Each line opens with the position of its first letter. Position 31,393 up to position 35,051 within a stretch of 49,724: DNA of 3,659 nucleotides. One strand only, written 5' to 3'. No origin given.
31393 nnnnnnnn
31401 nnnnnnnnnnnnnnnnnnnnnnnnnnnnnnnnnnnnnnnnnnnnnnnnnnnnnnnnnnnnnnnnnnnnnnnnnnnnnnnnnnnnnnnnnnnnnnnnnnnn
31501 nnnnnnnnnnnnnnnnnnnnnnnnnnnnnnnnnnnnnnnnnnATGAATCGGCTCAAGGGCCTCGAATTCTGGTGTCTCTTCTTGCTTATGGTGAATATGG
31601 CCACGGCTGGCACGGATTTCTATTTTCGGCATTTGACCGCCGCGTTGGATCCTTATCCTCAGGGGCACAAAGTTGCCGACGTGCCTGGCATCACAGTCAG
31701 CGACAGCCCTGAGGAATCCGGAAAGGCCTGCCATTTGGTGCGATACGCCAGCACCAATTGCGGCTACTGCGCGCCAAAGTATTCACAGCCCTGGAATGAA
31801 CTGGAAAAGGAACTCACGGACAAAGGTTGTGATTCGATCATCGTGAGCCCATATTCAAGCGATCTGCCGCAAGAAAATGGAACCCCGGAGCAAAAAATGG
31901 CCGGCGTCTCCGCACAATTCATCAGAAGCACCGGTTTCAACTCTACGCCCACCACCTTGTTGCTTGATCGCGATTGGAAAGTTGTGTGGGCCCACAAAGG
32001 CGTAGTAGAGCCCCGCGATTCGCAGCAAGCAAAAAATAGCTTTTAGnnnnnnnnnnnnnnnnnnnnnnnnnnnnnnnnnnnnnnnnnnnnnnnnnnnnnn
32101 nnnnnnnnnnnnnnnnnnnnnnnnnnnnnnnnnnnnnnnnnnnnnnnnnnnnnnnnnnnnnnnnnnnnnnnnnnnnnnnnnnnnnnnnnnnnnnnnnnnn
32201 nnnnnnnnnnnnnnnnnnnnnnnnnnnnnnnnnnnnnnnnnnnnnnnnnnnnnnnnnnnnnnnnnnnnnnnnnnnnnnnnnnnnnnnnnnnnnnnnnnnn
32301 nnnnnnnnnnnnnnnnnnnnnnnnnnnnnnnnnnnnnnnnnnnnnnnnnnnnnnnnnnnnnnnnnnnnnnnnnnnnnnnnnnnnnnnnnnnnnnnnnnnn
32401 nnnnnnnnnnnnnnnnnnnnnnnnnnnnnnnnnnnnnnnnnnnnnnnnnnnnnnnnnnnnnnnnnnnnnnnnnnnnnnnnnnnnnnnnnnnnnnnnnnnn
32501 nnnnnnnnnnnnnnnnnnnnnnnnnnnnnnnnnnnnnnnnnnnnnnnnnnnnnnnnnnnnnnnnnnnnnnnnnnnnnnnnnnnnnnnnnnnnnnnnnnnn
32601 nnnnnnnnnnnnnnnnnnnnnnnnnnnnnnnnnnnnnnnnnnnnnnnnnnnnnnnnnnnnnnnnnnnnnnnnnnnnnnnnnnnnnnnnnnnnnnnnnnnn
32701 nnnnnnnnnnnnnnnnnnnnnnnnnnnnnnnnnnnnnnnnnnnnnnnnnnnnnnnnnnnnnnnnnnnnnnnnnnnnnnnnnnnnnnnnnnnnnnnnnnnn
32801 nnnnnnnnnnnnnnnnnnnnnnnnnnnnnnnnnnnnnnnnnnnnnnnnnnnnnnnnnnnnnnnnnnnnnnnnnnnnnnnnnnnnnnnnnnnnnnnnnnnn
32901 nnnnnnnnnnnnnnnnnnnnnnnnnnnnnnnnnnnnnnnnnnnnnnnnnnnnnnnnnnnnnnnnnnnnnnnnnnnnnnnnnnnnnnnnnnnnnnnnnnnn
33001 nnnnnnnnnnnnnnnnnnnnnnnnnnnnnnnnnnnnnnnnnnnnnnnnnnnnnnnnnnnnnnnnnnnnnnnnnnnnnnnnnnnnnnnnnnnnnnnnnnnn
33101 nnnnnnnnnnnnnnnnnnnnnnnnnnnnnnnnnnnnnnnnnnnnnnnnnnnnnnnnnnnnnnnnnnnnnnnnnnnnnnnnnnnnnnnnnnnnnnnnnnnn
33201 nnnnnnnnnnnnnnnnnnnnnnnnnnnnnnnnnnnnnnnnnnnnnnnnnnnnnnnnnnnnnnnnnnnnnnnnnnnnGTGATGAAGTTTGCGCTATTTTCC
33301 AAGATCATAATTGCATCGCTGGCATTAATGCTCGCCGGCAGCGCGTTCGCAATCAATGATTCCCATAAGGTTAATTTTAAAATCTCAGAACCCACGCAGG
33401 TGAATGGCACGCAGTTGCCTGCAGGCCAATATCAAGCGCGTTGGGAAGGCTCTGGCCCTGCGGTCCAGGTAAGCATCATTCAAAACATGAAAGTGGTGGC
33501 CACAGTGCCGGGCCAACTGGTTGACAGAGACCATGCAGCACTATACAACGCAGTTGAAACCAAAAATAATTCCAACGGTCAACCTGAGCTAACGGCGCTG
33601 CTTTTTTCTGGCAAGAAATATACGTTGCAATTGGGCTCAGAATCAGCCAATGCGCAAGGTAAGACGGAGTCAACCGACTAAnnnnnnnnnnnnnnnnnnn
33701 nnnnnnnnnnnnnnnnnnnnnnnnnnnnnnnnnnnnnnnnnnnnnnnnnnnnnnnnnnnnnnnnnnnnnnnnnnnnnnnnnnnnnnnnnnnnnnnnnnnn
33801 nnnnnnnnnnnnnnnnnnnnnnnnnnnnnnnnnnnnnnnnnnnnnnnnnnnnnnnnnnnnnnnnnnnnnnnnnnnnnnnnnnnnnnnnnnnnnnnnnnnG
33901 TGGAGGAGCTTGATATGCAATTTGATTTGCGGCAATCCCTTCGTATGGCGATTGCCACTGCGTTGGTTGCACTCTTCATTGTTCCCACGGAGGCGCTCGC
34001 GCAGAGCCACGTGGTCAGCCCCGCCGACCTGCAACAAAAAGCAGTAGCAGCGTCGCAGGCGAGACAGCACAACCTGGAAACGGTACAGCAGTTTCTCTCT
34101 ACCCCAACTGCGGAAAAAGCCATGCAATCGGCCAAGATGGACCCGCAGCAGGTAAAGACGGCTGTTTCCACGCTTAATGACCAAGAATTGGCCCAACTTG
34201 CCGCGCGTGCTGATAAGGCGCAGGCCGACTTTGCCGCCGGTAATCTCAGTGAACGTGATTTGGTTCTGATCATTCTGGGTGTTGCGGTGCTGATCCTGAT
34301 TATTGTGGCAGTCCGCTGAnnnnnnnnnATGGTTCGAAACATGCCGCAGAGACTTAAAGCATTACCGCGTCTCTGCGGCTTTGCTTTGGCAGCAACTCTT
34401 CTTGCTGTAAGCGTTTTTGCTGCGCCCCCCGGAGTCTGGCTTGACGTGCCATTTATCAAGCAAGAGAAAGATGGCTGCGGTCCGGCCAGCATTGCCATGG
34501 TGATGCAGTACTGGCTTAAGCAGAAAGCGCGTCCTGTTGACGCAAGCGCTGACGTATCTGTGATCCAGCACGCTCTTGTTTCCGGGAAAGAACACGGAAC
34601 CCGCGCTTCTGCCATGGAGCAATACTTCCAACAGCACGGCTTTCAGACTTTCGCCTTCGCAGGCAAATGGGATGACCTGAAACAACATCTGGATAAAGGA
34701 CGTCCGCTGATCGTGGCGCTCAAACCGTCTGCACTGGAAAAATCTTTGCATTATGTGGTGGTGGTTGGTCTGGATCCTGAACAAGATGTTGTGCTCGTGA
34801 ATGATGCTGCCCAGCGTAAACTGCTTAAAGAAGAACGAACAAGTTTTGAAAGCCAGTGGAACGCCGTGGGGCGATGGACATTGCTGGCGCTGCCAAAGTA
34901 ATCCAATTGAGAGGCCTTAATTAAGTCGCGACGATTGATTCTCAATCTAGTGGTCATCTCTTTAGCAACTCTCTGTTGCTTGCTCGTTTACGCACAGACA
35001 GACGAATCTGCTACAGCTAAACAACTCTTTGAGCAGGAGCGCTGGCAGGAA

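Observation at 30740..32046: Operon for a six-cysteine secreted peptide with two dedicated TlpA-like thioredoxin-fold proteins (one CGYC-active, one CxxC-less)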

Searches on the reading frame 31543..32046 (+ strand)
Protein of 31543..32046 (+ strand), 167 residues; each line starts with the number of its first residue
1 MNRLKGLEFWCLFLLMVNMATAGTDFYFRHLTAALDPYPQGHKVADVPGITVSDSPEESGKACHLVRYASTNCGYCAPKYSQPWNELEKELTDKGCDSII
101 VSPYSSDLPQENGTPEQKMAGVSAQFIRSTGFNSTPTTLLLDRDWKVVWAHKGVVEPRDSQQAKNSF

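Call 4: search_protein_families(library=pfam, proteins=[window:31543-32046:+], max_evalue=0.1)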
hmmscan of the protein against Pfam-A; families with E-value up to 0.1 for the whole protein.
window:31543-32046:+ (167 aa): 3 families
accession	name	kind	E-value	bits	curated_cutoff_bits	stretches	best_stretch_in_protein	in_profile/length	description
PF08534.16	Redoxin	-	1.5e-06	28.5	26.6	1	49-162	18-143/148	Redoxin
PF13098.12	Thioredoxin_2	-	0.00015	22.5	27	1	65-161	9-101/104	Thioredoxin-like domain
PF00578.27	AhpC-TSA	-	0.022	15.1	26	1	53-150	21-97/124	AhpC/TSA family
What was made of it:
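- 31543..32046 (+): ORF3, 167 aa: membrane-anchored Redoxin/CcmG/TlpA-like thiol:disulfide oxidoreductase. Pfam PF08534, E 1.5e-6, above the cut-off (call 4).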

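Call 5: search_protein_families(library=ncbifam, proteins=[window:31543-32046:+], max_evalue=0.1)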
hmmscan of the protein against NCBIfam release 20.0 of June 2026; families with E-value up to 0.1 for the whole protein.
window:31543-32046:+ (167 aa): 0 families

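Call 16: find_homologous_proteins(query=window:31543-32046:+, max_evalue=0.001)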
Query window:31543-32046:+ (167 aa): 29 proteins with E <= 0.001 among 49 candidates.
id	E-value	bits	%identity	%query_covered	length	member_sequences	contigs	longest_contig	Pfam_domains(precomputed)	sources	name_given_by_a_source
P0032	8.2e-109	379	99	98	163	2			PF08534.17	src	-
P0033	2.8e-88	312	83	100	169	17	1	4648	-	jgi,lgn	jgi:hypothetical protein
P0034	1.4e-76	274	72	98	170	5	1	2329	-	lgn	-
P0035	7.7e-76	271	72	98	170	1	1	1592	-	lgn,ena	-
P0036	5.3e-75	269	73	98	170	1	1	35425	-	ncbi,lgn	ncbi:MAG TPA: hypothetical protein VI636_14325 [Candidatus Angelobacter sp.]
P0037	5.9e-75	269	72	98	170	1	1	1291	-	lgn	-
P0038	3.3e-74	266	72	98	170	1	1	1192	-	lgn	-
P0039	1.0e-73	265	70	98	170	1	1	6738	-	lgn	-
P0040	3.2e-72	260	71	98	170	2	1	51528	-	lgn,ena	-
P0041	7.4e-72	258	70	98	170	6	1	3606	-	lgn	-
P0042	1.5e-68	248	66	98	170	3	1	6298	-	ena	-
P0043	1.4e-66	241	68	98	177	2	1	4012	-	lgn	-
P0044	4.0e-66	240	63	99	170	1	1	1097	-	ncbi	ncbi:MAG: hypothetical protein ACHP79_17130 [Terriglobales bacterium]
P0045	4.9e-66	239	65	98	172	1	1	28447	-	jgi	jgi:hypothetical protein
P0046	1.1e-65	238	64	98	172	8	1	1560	-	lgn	-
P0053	1.5e-63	231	62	99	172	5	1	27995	-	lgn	-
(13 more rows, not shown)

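Call 24: find_encoding_contigs(protein=P0045, flank=8000, max_places=3)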
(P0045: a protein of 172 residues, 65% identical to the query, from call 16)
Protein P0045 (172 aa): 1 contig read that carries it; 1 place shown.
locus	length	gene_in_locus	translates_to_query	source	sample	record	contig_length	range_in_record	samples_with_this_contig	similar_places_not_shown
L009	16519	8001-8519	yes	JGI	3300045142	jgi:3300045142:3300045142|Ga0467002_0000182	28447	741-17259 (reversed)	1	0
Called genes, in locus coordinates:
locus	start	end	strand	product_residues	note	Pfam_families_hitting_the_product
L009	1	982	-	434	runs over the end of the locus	PF00595:PDZ (weak), PF13180:PDZ_2 (weak), PF17820:PDZ_6 (weak), PF03572:Peptidase_S41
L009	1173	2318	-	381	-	PF00155:Aminotran_1_2, PF01053:Cys_Met_Meta_PP, PF00266:Aminotran_5, PF01212:Beta_elim_lyase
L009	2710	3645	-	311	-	PF01887:SAM_HAT_N, PF20257:SAM_HAT_C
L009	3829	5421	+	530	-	PF13426:PAS_9, PF00512:HisKA, PF02518:HATPase_c, PF00072:Response_reg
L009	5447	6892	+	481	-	PF00072:Response_reg, PF01078:Mg_chelatase (faint), PF00158:Sigma54_activat, PF14532:Sigma54_activ_2, PF07728:AAA_5 (weak), PF25601:AAA_lid_14, PF02954:HTH_8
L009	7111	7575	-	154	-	-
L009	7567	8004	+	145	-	-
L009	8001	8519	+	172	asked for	-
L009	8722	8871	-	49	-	-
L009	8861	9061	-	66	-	-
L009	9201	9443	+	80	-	-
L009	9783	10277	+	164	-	PF18457:PUD1_2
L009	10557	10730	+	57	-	-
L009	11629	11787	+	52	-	-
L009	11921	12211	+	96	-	-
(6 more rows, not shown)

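Call 25: find_encoding_contigs(protein=P0053, flank=8000, max_places=3)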
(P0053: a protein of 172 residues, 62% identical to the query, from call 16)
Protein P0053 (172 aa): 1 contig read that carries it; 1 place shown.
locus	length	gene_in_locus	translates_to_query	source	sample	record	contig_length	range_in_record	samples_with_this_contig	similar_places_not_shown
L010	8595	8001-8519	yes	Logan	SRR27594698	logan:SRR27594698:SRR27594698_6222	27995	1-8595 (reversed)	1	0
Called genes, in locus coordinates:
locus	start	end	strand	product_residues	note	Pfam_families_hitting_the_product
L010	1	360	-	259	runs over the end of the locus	PF00378:ECH_1, PF16113:ECH_2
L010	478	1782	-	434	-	PF00595:PDZ (weak), PF13180:PDZ_2 (weak), PF17820:PDZ_6 (weak), PF03572:Peptidase_S41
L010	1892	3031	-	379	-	PF00155:Aminotran_1_2, PF01053:Cys_Met_Meta_PP, PF00266:Aminotran_5, PF01212:Beta_elim_lyase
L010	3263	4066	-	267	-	PF01887:SAM_HAT_N, PF20257:SAM_HAT_C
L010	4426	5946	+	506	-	PF13426:PAS_9 (weak), PF00512:HisKA, PF02518:HATPase_c, PF00072:Response_reg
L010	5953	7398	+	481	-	PF00072:Response_reg, PF01078:Mg_chelatase (faint), PF00158:Sigma54_activat, PF14532:Sigma54_activ_2, PF07728:AAA_5 (faint), PF25601:AAA_lid_14, PF02954:HTH_8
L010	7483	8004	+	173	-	-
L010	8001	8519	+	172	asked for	-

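Call 44: predict_structure(alignment_id=A3)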
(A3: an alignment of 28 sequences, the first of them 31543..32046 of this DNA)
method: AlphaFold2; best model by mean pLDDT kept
length: 167 residues; sequences in the alignment: 28
mean_pLDDT: 66.6   pTM: 0.58
mean pLDDT of the five models: 66.6, 65.0, 64.5, 63.0, 62.8
residues with pLDDT >= 90: 6; 70-90: 76; 50-70: 42; < 50: 43
segments of 3 or more residues with pLDDT < 50: 31-35, 50-57, 73-75, 107-133
pLDDT, mean of each block of 10 residues (from residue 1): 70 84 65 56 64 47 78 51 83 85 53 40 41 65 87 82 87
secondary structure, 60 per line:
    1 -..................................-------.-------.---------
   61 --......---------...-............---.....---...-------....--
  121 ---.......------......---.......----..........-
elements in order: H2-35 E63-68 H82-93 E97-101 H115-118 H124-130 E137-142 E146-152 H157-166
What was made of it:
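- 31945..31950 (+): ORF3 T135-P136, the predicted Thr-cisPro loop directly before strand 137-142. The position relative to the strand comes from the model (call 44).
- On Redoxin / TlpA-ResA-CcmG-like thiol:disulfide oxidoreductases (ORF3): The model has only pLDDT 66.6 (call 44).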

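Call 46: search_solved_structures(query=A3, max_evalue=0.01, show_alignments=1)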
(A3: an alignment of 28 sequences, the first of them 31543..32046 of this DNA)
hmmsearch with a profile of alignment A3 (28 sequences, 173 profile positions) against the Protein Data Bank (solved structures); distinct sequences matched with E-value up to 0.01: 0.
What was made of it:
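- Closest known: HP0377 of Helicobacter pylori. Different: No significant sequence match to any solved structure was found (call 46).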

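Call 80: fold_search(model_id=the predicted structure, library=pdb)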
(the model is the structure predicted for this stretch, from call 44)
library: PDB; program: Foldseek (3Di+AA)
matches with E <= 10: 1201; with E <= 0.001: 67
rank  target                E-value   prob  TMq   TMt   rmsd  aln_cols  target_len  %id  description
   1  3gl3_C                4.7e-06  1.00  0.48  0.56   6.8       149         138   23  Crystal structure of a putative Thiol:disulfide interchange protein DsbE from Chlorobium tepidum (released 2009-03-31)
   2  3gl3_A                1.2e-05  1.00  0.47  0.55   5.8       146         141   23  Crystal structure of a putative Thiol:disulfide interchange protein DsbE from Chlorobium tepidum (released 2009-03-31)
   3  3gl3_D                1.5e-05  1.00  0.49  0.57   6.6       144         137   21  Crystal structure of a putative Thiol:disulfide interchange protein DsbE from Chlorobium tepidum (released 2009-03-31)
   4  3gl3_B                2.4e-05  1.00  0.47  0.54   5.4       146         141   22  Crystal structure of a putative Thiol:disulfide interchange protein DsbE from Chlorobium tepidum (released 2009-03-31)
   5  3hdc                  7.5e-05  1.00  0.49  0.54   5.9       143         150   15  The crystal structure of thioredoxin protein from Geobacter metallireducens (released 2009-05-26)
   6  4nmu_A                8.0e-05  1.00  0.48  0.53   5.7       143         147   19  Crystal Structure of Thiol-disulfide Oxidoreductase from Bacillus str. 'Ames Ancestor' (released 2013-12-18)
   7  4nmu_B                1.3e-04  1.00  0.49  0.57   5.9       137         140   19  Crystal Structure of Thiol-disulfide Oxidoreductase from Bacillus str. 'Ames Ancestor' (released 2013-12-18)
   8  2gzy_MODEL_1_A        2.3e-04  1.00  0.43  0.64   5.3       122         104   19  solution structures of the reduced form of thioredoxin from Bacillus subtilis (released 2007-02-13)
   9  4hqz_B                2.3e-04  0.99  0.34  0.38   8.9       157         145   18  Crystal structure of the pneumoccocal exposed lipoprotein thioredoxin sp_1000 (Etrx2) from Streptococcus pneumoniae st (released 2013-12-25)
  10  4evm                  2.4e-04  1.00  0.47  0.54   6.6       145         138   19  1.5 Angstrom crystal structure of soluble domain of membrane-anchored thioredoxin family protein from Streptococcus pneu (released 2012-05-09)
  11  4hu7_B                2.6e-04  1.00  0.38  0.55   4.1       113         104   14  E. coli thioredoxin variant with Pro76 as single proline residue (released 2013-05-29)
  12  1tho                  2.8e-04  1.00  0.42  0.60   7.3       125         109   15  CRYSTAL STRUCTURE OF A MUTANT ESCHERICHIA COLI THIOREDOXIN WITH AN ARGININE INSERTION IN THE ACTIVE SITE (released 1993-10-31)
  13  2tir                  3.6e-04  1.00  0.36  0.52   5.4       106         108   18  CRYSTAL STRUCTURE ANALYSIS OF A MUTANT ESCHERICHIA COLI THIOREDOXIN IN WHICH LYSINE 36 IS REPLACED BY GLUTAMIC ACID (released 1993-10-31)
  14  2fd3_A                4.1e-04  1.00  0.36  0.52   5.4       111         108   15  Crystal Structure of Thioredoxin Mutant P34H (released 2005-12-27)
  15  4x43_C                4.4e-04  1.00  0.37  0.54   4.0       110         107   14  Structure of proline-free E. coli Thioredoxin (released 2015-06-24)
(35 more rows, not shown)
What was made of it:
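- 31543..32046 (+): Foldseek top hits are the DsbE-like structure 3gl3 and related ones, E 5e-6 (call 80).
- On Redoxin / TlpA-ResA-CcmG-like thiol:disulfide oxidoreductases (ORF3): Foldseek top hits are DsbE-like, ResA and Etrx structures at E 5e-6 to 1e-3 (call 80).
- On DsbC/ScsC isomerases: ORF3 has an N-terminal membrane helix and a TlpA/CcmG-type domain of about 110 residues (calls 44, 80).
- Foldseek matches DsbE/CcmG-like structures (call 80).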

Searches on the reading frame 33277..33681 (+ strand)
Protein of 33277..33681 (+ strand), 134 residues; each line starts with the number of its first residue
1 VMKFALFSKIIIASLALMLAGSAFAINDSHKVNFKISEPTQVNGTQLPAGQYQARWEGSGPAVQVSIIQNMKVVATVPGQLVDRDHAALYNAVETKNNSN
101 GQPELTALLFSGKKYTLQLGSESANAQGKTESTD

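Call 4: search_protein_families(library=pfam, proteins=[window:33277-33681:+], max_evalue=0.1)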
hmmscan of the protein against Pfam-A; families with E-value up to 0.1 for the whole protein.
window:33277-33681:+ (134 aa): 2 families
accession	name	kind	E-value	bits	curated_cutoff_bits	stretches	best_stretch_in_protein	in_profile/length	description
PF19167.5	DUF5849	-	0.0083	16.3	26.9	1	44-91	54-96/200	Family of unknown function (DUF5849)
PF20130.4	DUF6520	-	0.098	13.5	25.4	0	2-40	1-31/83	Family of unknown function (DUF6520)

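Call 5: search_protein_families(library=ncbifam, proteins=[window:33277-33681:+], max_evalue=0.1)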
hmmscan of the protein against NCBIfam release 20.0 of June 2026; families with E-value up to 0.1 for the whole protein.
window:33277-33681:+ (134 aa): 0 families

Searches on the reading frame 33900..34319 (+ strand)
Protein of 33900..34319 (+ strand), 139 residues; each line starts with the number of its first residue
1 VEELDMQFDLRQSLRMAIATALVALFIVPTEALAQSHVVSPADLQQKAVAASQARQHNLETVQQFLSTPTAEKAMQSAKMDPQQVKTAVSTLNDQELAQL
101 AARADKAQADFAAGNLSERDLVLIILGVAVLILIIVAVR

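Call 4: search_protein_families(library=pfam, proteins=[window:33900-34319:+], max_evalue=0.1)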
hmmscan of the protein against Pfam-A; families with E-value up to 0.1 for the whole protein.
window:33900-34319:+ (139 aa): 4 families
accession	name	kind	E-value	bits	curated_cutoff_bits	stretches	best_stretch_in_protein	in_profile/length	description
PF20332.3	DUF6627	-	0.079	13.5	27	0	32-135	18-105/125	Family of unknown function (DUF6627)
PF24080.1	AP3B1_C_2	-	0.088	13.7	27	0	90-127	33-70/95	AP-3 complex subunit beta-1, C-terminal domain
PF01102.23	Glycophorin_A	-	0.088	13.5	30.1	0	64-136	5-76/114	Glycophorin A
PF07295.17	DUF1451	-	0.1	13.2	26.1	0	44-112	21-91/146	Zinc-ribbon containing domain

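Call 5: search_protein_families(library=ncbifam, proteins=[window:33900-34319:+], max_evalue=0.1)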
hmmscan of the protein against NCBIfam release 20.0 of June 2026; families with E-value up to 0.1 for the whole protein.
window:33900-34319:+ (139 aa): 1 family
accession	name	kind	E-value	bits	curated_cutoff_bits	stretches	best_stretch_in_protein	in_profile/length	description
NF033919.1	PA2779_fam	subfamily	3.3e-11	43.4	40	1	18-136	4-107/123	PA2779 family protein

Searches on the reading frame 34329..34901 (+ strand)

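Call 4: search_protein_families(library=pfam, proteins=[window:34329-34901:+], max_evalue=0.1)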
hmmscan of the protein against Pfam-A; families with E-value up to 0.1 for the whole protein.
window:34329-34901:+ (190 aa): 6 families
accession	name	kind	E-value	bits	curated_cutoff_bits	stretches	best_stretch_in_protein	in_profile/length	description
PF13529.12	Peptidase_C39_2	-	3e-18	67.2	24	1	38-160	1-142/143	Peptidase_C39 like family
PF03412.21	Peptidase_C39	-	3e-09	37.3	22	1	45-179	8-123/133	Peptidase C39 family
PF12385.14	Peptidase_C70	-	3.5e-08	33.9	19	1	37-173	4-136/141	Papain-like cysteine protease AvrRpt2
PF11814.14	DUF3335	-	0.00059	19.8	25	0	98-164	103-169/206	Peptidase_C39 like family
PF14399.12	BtrH_N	-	0.0012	19.6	29.7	1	112-159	77-133/134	Butirosin biosynthesis protein H, N-terminal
PF09778.15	Guanylate_cyc_2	-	0.0039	17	28.1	0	141-181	163-204/212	Guanylylate cyclase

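Call 5: search_protein_families(library=ncbifam, proteins=[window:34329-34901:+], max_evalue=0.1)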
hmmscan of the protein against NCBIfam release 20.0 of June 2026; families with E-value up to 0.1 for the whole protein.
window:34329-34901:+ (190 aa): 5 families
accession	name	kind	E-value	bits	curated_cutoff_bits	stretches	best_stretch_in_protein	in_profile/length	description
NF033920.0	C39_PA2778_fam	equivalog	1.8e-15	57.1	150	1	39-189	4-146/255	PA2778 family cysteine peptidase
NF045837.1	Mplas_Cys_pep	subfamily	0.0053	16.7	45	1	108-158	141-190/240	putative cysteine peptidase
TIGR03796.1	NHLM_micro_ABC1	equivalog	0.0058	14.9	853.3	1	45-164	8-107/710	NHLP family bacteriocin export ABC transporter peptidase/permease/ATPase subunit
NF050173.1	tryp_MXAN_2756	equivalog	0.025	14.4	200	1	19-75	88-143/199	MXAN_2756 family trypsin-like serine endoprotease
NF045998.1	cleave_ABC_plasm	equivalog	0.037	12.3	500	1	88-178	38-122/673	Mbov_0121 family peptidase domain-containing ABC transporter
